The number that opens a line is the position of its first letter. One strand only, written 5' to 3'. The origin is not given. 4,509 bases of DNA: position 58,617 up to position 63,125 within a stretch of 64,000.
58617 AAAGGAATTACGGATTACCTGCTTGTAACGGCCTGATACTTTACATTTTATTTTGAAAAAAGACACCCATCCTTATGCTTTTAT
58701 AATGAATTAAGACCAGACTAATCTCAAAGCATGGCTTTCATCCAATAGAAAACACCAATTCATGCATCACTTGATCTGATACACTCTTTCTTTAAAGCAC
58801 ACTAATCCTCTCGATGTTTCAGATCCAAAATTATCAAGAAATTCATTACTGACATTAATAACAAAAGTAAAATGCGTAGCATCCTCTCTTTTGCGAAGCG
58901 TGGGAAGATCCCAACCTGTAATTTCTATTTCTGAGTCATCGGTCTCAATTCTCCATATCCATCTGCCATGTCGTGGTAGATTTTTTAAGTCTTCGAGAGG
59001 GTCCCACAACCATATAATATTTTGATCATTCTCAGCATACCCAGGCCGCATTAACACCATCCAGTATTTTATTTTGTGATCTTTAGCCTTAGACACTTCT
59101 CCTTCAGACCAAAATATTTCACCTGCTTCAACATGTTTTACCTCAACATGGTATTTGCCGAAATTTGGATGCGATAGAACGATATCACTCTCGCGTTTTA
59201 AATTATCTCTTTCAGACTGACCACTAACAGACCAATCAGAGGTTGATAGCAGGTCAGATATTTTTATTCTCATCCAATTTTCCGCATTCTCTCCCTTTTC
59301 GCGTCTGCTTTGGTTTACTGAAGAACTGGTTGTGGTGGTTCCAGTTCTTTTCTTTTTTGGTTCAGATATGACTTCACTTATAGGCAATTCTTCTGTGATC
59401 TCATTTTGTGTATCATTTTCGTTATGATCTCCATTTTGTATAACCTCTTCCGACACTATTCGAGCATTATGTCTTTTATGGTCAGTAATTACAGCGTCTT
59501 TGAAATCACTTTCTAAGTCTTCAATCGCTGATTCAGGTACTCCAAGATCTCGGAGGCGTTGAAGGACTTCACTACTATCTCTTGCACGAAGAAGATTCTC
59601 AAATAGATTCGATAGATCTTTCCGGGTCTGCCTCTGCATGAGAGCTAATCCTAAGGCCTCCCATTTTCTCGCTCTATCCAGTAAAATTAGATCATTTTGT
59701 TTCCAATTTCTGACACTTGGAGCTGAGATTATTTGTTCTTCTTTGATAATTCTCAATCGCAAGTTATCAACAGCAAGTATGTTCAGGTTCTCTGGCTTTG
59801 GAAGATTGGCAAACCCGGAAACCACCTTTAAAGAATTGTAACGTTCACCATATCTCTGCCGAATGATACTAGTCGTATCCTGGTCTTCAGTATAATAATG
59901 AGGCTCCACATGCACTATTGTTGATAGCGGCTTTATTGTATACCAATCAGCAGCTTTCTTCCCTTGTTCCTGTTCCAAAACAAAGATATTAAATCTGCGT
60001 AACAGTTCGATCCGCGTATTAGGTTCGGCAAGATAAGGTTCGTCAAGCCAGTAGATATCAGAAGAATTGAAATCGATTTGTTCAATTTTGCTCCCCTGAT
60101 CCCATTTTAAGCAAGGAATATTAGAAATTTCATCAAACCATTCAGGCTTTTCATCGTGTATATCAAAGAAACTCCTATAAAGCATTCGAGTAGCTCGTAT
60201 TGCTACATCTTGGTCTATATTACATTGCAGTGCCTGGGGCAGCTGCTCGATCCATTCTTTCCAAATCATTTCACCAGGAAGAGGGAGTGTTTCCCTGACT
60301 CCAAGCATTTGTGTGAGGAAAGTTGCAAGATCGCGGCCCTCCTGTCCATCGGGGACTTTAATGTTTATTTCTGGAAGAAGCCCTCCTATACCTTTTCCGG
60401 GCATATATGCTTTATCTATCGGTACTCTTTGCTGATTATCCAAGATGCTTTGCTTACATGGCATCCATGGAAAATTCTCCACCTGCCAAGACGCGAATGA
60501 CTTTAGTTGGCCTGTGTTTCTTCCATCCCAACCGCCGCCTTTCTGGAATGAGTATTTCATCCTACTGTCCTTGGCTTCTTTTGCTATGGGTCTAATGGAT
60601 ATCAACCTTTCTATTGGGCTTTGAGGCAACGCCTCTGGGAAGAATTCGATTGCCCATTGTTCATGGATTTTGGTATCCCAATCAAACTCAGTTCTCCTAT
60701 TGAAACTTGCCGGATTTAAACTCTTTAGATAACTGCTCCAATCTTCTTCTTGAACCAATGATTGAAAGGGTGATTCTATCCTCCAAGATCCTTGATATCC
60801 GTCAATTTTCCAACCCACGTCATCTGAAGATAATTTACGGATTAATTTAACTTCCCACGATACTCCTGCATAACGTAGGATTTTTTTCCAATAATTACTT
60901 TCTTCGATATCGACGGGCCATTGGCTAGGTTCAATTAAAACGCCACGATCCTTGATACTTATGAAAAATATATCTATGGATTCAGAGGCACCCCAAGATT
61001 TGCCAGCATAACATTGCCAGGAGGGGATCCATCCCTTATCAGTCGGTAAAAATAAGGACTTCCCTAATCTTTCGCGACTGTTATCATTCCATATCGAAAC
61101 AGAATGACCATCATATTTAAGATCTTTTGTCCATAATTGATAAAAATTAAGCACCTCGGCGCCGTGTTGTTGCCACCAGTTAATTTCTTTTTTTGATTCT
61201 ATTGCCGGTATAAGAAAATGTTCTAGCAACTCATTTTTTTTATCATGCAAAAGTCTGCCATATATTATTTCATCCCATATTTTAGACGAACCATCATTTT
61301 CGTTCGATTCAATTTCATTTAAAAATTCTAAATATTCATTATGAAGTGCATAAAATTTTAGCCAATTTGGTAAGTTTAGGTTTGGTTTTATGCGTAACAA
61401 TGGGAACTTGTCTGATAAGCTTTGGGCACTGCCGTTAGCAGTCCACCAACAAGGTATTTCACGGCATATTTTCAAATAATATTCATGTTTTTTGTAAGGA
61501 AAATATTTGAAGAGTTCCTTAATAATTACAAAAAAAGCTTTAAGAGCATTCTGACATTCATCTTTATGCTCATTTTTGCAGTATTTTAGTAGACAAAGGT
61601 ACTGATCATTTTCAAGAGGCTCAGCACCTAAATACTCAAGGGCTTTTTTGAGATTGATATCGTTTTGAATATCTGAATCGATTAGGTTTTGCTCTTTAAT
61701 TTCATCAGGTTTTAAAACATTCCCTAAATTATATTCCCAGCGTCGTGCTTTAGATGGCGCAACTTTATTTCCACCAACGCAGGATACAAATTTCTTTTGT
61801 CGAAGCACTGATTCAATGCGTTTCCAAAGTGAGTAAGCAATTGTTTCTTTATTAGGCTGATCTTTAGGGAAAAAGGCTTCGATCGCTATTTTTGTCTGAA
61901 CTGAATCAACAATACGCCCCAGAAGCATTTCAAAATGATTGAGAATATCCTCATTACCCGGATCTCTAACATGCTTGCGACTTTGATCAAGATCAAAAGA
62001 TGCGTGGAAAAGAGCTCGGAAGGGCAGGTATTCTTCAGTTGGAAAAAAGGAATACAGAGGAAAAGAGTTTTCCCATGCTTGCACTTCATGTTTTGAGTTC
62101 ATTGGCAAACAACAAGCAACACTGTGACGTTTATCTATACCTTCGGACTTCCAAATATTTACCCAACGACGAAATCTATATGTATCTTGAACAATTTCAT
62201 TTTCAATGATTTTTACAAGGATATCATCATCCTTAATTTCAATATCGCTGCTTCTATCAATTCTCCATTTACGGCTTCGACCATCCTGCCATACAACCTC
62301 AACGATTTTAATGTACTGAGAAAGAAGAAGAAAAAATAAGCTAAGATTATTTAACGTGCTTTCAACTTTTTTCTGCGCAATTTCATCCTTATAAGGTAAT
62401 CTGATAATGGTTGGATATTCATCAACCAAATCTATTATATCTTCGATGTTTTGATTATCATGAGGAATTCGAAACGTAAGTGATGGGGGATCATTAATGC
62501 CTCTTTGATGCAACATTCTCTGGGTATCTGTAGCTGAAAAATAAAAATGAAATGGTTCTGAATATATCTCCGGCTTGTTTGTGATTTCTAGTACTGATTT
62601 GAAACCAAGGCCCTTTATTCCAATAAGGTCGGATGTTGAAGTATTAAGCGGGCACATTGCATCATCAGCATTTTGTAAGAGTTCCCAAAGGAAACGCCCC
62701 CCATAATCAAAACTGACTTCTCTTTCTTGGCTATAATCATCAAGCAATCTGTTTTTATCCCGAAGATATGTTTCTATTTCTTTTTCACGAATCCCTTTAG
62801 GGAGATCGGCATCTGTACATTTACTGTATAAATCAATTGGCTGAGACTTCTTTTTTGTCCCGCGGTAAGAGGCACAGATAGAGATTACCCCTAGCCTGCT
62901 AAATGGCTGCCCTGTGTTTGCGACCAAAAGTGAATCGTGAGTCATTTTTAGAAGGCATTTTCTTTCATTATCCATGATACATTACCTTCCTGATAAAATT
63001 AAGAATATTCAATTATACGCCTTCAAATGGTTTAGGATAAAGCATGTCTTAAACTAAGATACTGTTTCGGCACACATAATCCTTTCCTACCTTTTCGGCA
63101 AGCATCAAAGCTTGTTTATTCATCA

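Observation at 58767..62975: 1402-aa NO VEIN-like protein (sacsin-type GHKL ATPase plus DUF3883-like nuclease) as a likely single-gene conflict system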

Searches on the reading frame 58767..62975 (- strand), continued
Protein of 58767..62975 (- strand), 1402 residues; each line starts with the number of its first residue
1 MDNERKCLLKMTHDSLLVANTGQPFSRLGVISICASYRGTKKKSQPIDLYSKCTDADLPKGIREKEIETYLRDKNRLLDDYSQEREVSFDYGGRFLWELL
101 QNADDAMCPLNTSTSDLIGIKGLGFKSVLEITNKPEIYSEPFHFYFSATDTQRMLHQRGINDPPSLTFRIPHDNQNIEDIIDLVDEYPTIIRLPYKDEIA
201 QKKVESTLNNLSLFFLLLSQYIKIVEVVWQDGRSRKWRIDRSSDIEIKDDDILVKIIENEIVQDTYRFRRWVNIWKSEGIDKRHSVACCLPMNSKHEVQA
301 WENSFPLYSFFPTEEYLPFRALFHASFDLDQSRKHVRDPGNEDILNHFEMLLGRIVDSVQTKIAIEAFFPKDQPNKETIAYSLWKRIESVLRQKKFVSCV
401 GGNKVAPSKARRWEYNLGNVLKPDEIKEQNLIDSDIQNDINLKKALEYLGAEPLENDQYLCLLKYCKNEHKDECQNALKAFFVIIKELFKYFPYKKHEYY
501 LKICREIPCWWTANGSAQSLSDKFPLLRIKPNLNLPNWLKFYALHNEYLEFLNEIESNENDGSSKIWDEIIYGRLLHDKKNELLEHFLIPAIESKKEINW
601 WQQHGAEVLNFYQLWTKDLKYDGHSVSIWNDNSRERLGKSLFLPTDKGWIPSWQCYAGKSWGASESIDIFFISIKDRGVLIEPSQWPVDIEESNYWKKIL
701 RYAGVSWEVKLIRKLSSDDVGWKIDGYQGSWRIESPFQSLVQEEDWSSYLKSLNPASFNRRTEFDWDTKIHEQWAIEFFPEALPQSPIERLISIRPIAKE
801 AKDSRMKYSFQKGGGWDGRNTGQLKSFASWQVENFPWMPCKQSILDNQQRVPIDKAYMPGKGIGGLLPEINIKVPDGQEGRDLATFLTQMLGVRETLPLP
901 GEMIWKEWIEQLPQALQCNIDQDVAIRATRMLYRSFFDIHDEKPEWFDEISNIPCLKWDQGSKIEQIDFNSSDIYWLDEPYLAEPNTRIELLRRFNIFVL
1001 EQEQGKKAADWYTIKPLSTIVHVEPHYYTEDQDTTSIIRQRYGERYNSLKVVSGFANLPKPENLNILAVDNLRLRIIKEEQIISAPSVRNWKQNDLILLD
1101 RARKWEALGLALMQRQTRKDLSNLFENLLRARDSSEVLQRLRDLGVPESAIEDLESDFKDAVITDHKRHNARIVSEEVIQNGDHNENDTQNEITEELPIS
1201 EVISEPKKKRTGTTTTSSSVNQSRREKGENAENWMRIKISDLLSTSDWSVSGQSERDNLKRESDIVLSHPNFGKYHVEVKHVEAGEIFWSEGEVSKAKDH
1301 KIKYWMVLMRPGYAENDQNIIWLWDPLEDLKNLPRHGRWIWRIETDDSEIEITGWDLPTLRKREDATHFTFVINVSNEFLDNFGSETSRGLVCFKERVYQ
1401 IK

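Call 95: search_protein_families(library=padloc, proteins=[L051:208-915:+, L051:990-2234:+, L051:7199-7948:+, L051:8442-9269:+, L047:8451-9389:+, L047:6480-7391:+, L049:4916-6265:+, L049:12565-14622:+, L047:3622-6333:+, L047:838-2463:+], max_evalue=0.00001)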
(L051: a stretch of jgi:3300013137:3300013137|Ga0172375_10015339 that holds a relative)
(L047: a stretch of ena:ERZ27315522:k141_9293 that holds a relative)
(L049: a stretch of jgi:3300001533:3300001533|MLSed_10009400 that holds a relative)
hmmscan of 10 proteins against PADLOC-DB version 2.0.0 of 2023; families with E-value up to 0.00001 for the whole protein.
L051:208-915:+ (235 aa): 2 families
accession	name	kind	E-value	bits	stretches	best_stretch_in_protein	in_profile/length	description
PDLC05021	PDC-S44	-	2.9e-15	54.5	1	53-231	76-248/257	-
PDLC05019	PDC-S44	-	8.5e-09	33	0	3-71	8-76/259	-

L051:990-2234:+ (414 aa): 0 families

L051:7199-7948:+ (249 aa): 0 families

L051:8442-9269:+ (276 aa): 0 families

L047:8451-9389:+ (312 aa): 0 families

L047:6480-7391:+ (303 aa): 6 families
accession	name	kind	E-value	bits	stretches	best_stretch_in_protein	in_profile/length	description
PDLC03657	mREase_IV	-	1.5e-90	301.7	1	1-301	1-315/317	Type IV methyl-directed restriction enzyme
PDLC04796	PDC-S02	-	6.2e-24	82.7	1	132-302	216-381/390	-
PDLC04819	PDC-S02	-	1e-16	59.1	1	129-280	165-309/334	-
PDLC04806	PDC-S02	-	8.2e-15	52.9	1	134-280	160-303/324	-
PDLC03663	mREase_IV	-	8.7e-08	29.3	1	189-280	436-526/544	Type IV methyl-directed restriction enzyme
PDLC04815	PDC-S02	-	4.7e-07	27.4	1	134-277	179-318/346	-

L049:4916-6265:+ (449 aa): 0 families

L049:12565-14622:+ (685 aa): 8 families
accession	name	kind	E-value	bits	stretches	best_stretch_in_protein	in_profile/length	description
PDLC04151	HEC-05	-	1.8e-41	140.6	1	2-532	27-595/600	-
PDLC04150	HEC-05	-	2.6e-25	87.3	2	2-121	9-145/583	-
PDLC04709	PDC-M55C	-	9.3e-20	68.8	1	3-216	17-237/554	-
PDLC04153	HEC-05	-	2.1e-11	40.8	1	3-54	9-60/621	-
PDLC02693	Orf5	-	1.6e-08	32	1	13-212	7-206/543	Orf5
PDLC02695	Orf5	-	4.8e-08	29.8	0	12-89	17-96/601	Orf5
PDLC02791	SspE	-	1.8e-06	24.5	1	4-88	11-105/775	SspE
PDLC04157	HEC-06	-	3.4e-06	23.9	1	2-97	10-97/558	-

L047:3622-6333:+ (903 aa): 5 families
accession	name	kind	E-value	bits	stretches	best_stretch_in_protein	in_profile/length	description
PDLC03648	REase_III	-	6.5e-217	720.6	2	82-560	2-495/871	Type III restriction enzyme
PDLC03647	REase_III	-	2.2e-10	37.4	1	380-457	503-583/989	Type III restriction enzyme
PDLC03651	REase_III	-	2.9e-08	30.2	0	374-410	399-435/873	Type III restriction enzyme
PDLC03650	REase_III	-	3.3e-08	30.4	1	205-432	226-426/898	Type III restriction enzyme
PDLC03649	REase_III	-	1.3e-06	24.7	0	305-430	421-541/973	Type III restriction enzyme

L047:838-2463:+ (541 aa): 49 families (the best 25 are shown)
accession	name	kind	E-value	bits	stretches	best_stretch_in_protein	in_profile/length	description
PDLC03636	MTase_III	-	2.7e-221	734.3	1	2-527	1-560/575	Type III methyltransferase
PDLC03644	MTase_III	-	5.4e-123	409.6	1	10-410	4-430/542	Type III methyltransferase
PDLC03634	MTase_III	-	3.7e-78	261.9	2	91-365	167-449/621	Type III methyltransferase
PDLC03637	MTase_III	-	5.2e-75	251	1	8-363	85-456/513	Type III methyltransferase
PDLC03635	MTase_III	-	2.5e-73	246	2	38-199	209-374/708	Type III methyltransferase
PDLC03641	MTase_III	-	4.2e-67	225.1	2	93-363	180-449/657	Type III methyltransferase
PDLC03638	MTase_III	-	3.4e-65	218.8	1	43-401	376-712/816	Type III methyltransferase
PDLC03640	MTase_III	-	1.6e-52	176.8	3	201-379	260-450/654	Type III methyltransferase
PDLC03354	MTase_II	-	2.5e-44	150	1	7-362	24-372/425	Type II methyltransferase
PDLC03300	MTase_II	-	3.3e-35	119.6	2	85-186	76-173/302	Type II methyltransferase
PDLC03642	MTase_III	-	4.3e-35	119.4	1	40-349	75-380/528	Type III methyltransferase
PDLC03639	MTase_III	-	8.5e-35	118.2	2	47-246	87-289/639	Type III methyltransferase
PDLC03633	MTase_III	-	2.8e-32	110.2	2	305-365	286-346/616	Type III methyltransferase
PDLC03643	MTase_III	-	4.2e-31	106.6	1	104-346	4-246/465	Type III methyltransferase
PDLC03371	MTase_II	-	4.2e-29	99.9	2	307-373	187-253/260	Type II methyltransferase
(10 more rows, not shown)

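Call 98: search_protein_families(library=pfam, proteins=[L039:5833-10050:+, P0209, L041:207-2048:-], max_evalue=0.1)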
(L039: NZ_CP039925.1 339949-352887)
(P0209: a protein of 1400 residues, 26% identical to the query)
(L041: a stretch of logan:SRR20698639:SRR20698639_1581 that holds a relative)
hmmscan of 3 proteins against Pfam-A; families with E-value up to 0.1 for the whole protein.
L039:5833-10050:+ (1406 aa): 3 families
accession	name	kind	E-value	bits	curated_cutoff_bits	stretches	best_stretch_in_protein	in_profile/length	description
PF13020.12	NOV_C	-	1.2e-05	25.7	22.1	1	1308-1358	32-82/91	Protein NO VEIN, C-terminal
PF13589.12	HATPase_c_3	-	0.0045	17.5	25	1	76-164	7-97/137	Histidine kinase-, DNA gyrase B-, and HSP90-like ATPase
PF25794.1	SACS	-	0.053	13.7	32.8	0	69-89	13-34/247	Sacsin domain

P0209 (1400 aa): 2 families
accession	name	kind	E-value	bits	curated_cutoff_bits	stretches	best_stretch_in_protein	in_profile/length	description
PF13020.12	NOV_C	-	9.8e-18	64.5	22.1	1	1277-1366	2-90/91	Protein NO VEIN, C-terminal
PF25794.1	SACS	-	1.7e-07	31.8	32.8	1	45-140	21-131/247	Sacsin domain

L041:207-2048:- (613 aa): 12 families
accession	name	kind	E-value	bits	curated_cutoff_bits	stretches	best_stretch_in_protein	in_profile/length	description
PF13361.12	UvrD_C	-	7.8e-15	55.6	25.6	1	538-603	279-349/350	UvrD-like helicase C-terminal domain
PF00580.27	UvrD-helicase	-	1.5e-09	38.4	23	2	342-397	201-255/271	UvrD/REP helicase N-terminal domain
PF13245.12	AAA_19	-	1.4e-08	35.5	25.1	1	241-396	6-132/134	AAA domain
PF08378.17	NERD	-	1.7e-07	32.2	22.1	1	15-110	4-97/111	Nuclease-related domain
PF13538.12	UvrD_C_2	-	5e-07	29.9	27.4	1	547-599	2-51/52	UvrD-like helicase C-terminal domain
PF13401.12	AAA_22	-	5.3e-06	27.2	27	1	246-384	5-116/130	AAA domain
PF04851.21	ResIII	-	3.3e-05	24.3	22.5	1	237-362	20-134/164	Type III restriction enzyme, res subunit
PF13191.12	AAA_16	-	0.00013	23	32.6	1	231-393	10-143/167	AAA ATPase domain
PF25199.1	nSTAND_NTPase5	-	0.0064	16.8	34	0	248-268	43-63/145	Novel STAND NTPase 5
PF09848.15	SLFN-g3_helicase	-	0.011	15.4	24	1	250-301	5-55/354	Schlafen group 3, DNA/RNA helicase domain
PF13604.12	AAA_30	-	0.057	13.6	27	0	234-272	3-44/191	AAA domain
PF12877.12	KIAA1549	-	0.074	11.9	24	0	61-133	536-610/676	UPF0606 protein KIAA1549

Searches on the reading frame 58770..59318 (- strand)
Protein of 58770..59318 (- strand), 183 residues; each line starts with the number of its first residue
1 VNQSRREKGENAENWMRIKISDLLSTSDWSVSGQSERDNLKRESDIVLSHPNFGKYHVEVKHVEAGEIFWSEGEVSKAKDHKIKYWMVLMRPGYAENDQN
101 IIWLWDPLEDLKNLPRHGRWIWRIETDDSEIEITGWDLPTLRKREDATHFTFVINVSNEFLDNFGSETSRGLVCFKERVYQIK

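Call 92: search_protein_families(library=padloc, proteins=[window:58770-59315:-], max_evalue=0.01)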
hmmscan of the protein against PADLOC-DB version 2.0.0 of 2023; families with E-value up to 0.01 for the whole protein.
window:58770-59315:- (182 aa): 1 family
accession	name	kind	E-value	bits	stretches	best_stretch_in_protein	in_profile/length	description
PDLC03964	TmtA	-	0.0034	13.4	1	40-98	1450-1508/1538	-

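Call 98: search_protein_families(library=pfam, proteins=[window:58770-59318:-], max_evalue=0.1)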
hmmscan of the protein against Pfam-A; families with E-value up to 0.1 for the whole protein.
window:58770-59318:- (183 aa): 1 family
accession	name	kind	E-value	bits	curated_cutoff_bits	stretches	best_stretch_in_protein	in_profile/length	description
PF13020.12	NOV_C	-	0.00027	21.4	22.1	1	35-89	22-78/91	Protein NO VEIN, C-terminal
